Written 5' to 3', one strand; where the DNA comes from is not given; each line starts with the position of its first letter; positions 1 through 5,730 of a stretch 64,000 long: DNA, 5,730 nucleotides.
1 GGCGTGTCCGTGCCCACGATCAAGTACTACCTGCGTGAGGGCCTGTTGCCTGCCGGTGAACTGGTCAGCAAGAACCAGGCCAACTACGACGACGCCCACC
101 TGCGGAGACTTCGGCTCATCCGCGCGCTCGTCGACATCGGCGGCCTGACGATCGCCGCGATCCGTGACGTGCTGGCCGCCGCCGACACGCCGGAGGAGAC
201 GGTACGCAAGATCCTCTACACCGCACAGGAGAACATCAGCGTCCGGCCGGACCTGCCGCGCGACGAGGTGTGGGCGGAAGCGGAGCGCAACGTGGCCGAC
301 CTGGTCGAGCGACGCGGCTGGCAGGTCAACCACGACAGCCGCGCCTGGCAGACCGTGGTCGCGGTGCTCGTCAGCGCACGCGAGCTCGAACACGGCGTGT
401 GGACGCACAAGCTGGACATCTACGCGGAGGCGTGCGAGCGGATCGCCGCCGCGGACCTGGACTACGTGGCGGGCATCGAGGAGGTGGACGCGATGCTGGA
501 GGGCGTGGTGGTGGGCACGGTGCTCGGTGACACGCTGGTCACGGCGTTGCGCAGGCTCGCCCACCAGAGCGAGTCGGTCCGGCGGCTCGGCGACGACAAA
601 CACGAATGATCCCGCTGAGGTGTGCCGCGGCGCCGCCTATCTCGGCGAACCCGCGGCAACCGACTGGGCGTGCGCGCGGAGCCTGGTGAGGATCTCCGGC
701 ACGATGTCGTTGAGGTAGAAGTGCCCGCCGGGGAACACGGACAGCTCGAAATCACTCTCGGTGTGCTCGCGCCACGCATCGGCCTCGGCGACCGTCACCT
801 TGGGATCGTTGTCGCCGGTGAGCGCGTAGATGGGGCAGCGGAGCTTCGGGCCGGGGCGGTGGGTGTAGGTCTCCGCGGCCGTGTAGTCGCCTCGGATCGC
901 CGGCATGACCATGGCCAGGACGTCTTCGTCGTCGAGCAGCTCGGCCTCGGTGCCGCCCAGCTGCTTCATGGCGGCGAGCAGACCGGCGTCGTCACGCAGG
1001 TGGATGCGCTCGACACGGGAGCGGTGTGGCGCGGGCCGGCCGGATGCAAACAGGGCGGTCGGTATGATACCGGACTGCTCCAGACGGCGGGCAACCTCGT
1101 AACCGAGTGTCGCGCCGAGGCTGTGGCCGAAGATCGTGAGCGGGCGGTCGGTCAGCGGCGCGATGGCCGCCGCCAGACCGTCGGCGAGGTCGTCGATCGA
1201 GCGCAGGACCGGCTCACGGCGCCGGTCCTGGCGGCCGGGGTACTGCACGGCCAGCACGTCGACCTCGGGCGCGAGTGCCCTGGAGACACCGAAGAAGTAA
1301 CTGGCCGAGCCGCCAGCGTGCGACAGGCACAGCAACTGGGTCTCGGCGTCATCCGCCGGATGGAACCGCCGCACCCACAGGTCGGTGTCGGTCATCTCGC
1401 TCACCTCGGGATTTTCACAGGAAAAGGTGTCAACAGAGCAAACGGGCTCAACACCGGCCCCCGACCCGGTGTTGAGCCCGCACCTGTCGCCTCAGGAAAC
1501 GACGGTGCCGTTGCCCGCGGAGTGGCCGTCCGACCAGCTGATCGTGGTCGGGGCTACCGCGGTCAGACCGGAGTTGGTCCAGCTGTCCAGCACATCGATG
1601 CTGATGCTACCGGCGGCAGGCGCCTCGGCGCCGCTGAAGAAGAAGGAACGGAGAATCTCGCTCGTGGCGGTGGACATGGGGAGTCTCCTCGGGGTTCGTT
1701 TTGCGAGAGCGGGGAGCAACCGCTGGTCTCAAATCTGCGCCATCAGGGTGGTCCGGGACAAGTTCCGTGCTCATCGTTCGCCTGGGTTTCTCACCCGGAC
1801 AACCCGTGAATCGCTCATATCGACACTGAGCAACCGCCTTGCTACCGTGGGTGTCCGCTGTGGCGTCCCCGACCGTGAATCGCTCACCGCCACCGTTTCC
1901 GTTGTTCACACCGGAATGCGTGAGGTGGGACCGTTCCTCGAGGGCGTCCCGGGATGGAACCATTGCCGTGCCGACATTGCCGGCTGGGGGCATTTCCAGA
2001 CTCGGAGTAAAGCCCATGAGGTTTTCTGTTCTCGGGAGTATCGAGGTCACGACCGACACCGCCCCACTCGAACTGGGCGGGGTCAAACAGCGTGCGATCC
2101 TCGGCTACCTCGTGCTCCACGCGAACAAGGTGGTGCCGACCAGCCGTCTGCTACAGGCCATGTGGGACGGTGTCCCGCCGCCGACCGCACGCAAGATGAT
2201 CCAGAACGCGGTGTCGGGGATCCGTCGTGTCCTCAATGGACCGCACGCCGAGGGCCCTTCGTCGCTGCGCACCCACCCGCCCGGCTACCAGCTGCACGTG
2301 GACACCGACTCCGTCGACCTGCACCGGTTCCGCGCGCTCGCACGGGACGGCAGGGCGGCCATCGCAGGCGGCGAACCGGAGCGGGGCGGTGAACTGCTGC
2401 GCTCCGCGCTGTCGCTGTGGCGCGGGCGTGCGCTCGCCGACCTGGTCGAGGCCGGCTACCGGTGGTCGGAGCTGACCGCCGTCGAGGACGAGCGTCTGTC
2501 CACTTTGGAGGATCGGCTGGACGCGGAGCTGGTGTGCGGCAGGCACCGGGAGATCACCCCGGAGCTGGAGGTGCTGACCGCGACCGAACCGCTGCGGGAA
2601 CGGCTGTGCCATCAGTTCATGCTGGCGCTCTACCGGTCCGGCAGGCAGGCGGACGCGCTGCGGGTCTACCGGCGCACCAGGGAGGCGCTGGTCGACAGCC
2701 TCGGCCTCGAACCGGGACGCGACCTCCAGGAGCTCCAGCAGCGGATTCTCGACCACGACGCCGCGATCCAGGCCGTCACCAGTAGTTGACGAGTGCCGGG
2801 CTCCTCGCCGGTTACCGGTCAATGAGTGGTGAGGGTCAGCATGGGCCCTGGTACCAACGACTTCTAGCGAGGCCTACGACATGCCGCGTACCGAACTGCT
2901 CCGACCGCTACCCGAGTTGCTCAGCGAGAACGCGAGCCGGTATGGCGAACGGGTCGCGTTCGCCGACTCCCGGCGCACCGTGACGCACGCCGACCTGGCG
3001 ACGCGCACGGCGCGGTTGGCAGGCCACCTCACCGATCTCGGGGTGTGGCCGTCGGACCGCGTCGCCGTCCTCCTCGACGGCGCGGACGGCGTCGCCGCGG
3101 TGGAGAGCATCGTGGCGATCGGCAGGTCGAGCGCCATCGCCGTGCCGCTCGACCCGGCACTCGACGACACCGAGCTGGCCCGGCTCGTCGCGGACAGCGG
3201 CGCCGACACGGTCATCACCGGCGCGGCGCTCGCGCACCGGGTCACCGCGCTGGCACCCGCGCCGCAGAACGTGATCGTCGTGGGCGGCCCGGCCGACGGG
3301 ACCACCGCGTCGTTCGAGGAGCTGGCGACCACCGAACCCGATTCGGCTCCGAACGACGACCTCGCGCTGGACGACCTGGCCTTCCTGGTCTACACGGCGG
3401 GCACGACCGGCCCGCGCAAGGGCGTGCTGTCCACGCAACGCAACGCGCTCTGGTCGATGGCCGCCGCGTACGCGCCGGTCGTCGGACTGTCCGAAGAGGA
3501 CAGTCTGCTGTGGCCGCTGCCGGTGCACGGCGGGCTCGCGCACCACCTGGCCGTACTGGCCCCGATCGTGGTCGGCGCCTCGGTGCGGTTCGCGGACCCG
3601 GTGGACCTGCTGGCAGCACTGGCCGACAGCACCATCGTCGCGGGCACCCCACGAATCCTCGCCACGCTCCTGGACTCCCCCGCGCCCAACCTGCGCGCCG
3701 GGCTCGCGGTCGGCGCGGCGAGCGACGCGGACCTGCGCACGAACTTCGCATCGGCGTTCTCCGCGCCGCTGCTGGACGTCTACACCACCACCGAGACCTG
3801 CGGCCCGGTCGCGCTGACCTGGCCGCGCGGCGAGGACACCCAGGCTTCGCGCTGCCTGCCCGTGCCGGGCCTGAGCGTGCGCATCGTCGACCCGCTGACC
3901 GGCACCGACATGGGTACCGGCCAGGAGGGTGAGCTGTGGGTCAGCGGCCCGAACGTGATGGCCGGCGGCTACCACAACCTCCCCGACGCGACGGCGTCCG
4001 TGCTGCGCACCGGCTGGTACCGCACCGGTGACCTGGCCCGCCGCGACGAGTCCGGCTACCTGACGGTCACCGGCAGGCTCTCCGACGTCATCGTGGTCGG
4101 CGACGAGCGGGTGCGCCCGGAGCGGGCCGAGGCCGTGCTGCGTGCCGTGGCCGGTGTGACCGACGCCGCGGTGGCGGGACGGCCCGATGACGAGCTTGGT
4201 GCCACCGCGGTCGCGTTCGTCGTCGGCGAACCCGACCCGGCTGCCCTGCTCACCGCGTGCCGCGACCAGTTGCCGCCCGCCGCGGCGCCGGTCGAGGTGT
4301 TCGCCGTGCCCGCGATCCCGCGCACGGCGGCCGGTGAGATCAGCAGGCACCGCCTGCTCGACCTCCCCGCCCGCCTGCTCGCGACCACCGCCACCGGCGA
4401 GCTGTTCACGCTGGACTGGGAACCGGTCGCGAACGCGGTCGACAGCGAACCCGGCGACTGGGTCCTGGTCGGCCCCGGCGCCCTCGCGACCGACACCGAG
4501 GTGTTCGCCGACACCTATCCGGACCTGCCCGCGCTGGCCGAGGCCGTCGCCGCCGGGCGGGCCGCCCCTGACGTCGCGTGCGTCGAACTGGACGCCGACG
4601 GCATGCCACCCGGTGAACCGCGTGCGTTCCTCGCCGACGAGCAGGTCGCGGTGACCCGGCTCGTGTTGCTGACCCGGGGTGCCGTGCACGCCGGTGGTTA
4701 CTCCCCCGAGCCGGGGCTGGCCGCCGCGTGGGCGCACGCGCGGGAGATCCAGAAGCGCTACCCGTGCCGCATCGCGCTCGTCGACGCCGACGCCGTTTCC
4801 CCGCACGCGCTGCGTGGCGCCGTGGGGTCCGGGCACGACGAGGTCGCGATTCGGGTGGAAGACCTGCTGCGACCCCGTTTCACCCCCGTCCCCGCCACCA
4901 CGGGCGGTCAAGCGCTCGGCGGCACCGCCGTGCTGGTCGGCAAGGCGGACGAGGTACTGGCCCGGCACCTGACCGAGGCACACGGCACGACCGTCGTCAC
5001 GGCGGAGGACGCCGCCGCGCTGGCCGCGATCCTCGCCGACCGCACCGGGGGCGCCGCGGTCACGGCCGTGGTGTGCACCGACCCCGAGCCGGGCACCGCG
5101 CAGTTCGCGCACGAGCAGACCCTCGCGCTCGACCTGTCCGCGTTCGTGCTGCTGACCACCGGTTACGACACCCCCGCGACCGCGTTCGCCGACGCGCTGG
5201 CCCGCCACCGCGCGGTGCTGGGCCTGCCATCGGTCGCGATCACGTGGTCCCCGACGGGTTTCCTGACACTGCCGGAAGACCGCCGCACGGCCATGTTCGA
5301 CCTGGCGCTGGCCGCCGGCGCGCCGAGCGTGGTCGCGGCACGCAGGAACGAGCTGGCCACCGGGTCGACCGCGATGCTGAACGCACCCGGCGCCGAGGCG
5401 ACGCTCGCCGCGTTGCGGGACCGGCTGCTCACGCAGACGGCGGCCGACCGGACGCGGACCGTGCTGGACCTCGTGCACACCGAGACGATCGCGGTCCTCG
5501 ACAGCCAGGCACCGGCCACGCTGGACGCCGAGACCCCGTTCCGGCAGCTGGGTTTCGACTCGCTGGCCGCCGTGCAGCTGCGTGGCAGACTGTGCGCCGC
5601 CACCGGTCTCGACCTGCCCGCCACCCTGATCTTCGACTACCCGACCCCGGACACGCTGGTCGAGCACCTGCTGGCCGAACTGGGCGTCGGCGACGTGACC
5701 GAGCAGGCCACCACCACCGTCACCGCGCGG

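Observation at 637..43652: All five isonitrile-lipopeptide core functions present, but rearranged into a PKS / NRPS / YcaO / metal-transport supercluster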

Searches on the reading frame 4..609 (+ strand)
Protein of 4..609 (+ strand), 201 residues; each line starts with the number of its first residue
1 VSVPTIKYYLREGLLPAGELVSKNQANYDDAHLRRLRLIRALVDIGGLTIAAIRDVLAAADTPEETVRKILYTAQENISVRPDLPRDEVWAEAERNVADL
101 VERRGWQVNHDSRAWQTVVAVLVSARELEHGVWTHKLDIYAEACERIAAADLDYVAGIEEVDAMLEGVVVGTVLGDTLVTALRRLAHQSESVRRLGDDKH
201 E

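Call 4: search_protein_families(library=pfam, proteins=[window:4-609:+], max_evalue=0.001)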
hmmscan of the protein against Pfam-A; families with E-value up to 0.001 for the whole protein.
window:4-609:+ (201 aa): 1 family
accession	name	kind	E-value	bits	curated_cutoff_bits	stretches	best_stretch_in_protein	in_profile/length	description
PF13411.12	MerR_1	-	6.5e-16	58.6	21.6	1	2-59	13-68/69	MerR HTH family regulatory protein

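Call 62: search_protein_families(library=ncbifam, proteins=[window:4-609:+], max_evalue=0.00001)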
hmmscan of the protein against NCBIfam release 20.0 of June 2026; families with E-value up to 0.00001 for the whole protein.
window:4-609:+ (201 aa): 1 family
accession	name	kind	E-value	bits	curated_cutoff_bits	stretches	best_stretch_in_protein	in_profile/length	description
TIGR02047.1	CadR-PbrR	equivalog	5.3e-07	29.7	151.45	1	2-71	13-81/127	Cd(II)/Pb(II)-responsive transcriptional regulator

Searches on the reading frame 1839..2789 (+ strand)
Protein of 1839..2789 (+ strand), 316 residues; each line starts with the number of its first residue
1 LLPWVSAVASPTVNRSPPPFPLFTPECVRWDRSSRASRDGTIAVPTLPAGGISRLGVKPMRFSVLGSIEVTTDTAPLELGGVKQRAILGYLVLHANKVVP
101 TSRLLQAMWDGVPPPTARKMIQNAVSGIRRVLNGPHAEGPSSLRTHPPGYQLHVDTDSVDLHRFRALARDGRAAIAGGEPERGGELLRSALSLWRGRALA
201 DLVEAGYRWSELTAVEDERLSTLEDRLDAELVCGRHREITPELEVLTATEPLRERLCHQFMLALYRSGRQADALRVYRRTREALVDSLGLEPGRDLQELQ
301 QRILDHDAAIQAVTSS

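Call 4: search_protein_families(library=pfam, proteins=[window:1839-2789:+], max_evalue=0.001)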
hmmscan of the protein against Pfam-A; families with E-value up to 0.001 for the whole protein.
window:1839-2789:+ (316 aa): 2 families
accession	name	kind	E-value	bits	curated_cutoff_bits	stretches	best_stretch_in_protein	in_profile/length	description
PF03704.23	BTAD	-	3.3e-46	157.7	22.1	1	159-304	1-146/146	Bacterial transcriptional activator domain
PF00486.34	Trans_reg_C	-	1.1e-06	29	26.2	1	83-150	9-75/77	Transcriptional regulatory protein, C terminal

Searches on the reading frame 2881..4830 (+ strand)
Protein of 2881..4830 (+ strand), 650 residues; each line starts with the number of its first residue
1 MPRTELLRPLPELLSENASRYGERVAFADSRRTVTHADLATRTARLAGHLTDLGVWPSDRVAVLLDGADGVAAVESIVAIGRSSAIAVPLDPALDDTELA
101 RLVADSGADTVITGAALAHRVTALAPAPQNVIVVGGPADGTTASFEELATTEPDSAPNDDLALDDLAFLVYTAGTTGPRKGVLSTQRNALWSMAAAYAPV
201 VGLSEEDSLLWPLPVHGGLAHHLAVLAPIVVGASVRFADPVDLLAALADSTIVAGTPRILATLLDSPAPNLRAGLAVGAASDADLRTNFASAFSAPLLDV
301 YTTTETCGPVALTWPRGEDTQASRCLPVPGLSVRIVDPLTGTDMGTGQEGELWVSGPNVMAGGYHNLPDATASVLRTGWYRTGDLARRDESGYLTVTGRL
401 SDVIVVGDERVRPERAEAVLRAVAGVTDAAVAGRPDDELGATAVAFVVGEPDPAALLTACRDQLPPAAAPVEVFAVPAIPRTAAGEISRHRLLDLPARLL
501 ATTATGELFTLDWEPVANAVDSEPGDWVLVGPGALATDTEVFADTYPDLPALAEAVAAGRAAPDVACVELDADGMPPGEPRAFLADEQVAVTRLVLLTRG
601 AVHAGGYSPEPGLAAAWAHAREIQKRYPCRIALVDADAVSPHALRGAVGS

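Call 49: search_protein_families(library=pfam, proteins=[window:2881-4830:+], max_evalue=0.01)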
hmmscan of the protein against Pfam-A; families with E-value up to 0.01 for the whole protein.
window:2881-4830:+ (650 aa): 2 families
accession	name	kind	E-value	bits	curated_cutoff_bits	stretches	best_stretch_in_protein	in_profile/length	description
PF00501.34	AMP-binding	-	9.3e-63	212.7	29.9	1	15-362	2-382/384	AMP-binding enzyme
PF13193.12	AMP-binding_C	-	8.3e-12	46.3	24.5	1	417-485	3-75/76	AMP-binding enzyme C-terminal domain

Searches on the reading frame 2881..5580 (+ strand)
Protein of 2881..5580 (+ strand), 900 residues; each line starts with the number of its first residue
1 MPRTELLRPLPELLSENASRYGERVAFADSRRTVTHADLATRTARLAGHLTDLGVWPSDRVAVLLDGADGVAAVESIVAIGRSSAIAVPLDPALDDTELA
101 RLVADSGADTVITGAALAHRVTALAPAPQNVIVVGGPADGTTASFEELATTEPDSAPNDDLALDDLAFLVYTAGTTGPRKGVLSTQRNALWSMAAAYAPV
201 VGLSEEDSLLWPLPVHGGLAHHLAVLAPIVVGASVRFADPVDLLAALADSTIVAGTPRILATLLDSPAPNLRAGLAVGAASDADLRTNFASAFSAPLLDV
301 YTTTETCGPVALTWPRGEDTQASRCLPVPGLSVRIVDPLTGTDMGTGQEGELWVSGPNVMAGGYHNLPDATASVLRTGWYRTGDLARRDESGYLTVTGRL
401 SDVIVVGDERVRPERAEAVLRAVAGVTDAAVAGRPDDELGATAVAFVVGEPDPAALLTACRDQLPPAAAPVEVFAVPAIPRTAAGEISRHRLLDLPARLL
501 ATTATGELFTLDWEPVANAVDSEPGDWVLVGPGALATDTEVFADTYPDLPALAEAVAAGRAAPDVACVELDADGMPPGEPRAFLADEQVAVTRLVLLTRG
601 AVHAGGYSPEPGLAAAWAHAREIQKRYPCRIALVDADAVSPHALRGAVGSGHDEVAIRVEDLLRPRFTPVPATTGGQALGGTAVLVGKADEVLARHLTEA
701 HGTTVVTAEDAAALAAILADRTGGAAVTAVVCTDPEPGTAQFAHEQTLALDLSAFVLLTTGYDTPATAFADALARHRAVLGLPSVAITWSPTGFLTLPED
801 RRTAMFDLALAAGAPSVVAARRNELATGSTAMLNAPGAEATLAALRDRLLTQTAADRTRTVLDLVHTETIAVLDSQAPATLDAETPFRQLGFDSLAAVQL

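Call 50: search_solved_structures(query=window:2881-5580:+, max_evalue=0.00001)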
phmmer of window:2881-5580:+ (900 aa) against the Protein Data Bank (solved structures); distinct sequences matched with E-value up to 0.00001: 194 (the best 60 are shown).
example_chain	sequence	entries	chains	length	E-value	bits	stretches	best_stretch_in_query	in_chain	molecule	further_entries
8weu_A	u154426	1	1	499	1.1e-44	156.2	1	31-489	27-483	Fatty-acyl-CoA synthase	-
8wev_A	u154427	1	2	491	1.2e-44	156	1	31-489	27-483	Feruloyl-CoA Synthetase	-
4gxr_A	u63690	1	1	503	4.6e-42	147.5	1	33-492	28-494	Malonyl CoA synthetase, Benzoate-CoA ligase Chimeric protein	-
3r44_A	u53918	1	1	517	6.9e-42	146.9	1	33-490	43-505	fatty acyl CoA synthetase FADD13 (FATTY-ACYL-CoA SYNTHETASE)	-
4gxq_A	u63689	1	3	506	2.1e-41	145.4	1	33-492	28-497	Malonyl CoA synthetase, Benzoate-CoA ligase Chimeric protein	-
4fuq_A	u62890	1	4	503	2.7e-41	144.9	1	33-492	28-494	Malonyl CoA synthetase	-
4fut_A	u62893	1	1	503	7.8e-41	143.4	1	33-492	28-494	Malonyl CoA synthetase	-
8r2q_A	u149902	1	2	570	1.2e-40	142.9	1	31-491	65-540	Probable fatty-acid-CoA ligase FadD5 (Fatty-acid-CoA synthetase) (Fatty-acid-CoA synthase)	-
6mfy_A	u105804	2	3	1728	8.2e-39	136.8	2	13-497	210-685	Linear gramicidin synthase subunit A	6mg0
6mfz_A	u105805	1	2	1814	1.2e-38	136.3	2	13-497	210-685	Linear gramicidin synthase subunit A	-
9be3_A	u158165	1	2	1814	1.2e-38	136.3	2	13-497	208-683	Linear gramicidin synthase subunit A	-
9be4_A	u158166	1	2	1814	1.2e-38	136.3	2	13-497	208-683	Linear gramicidin synthase subunit A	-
9meh_A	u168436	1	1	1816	1.2e-38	136.2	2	13-497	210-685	Linear gramicidin synthase subunit A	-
2v7b_A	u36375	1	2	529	6.4e-37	130.5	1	17-493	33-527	BENZOATE-COENZYME A LIGASE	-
5buq_A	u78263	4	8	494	8.7e-37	130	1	8-495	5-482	2-succinylbenzoate--CoA ligase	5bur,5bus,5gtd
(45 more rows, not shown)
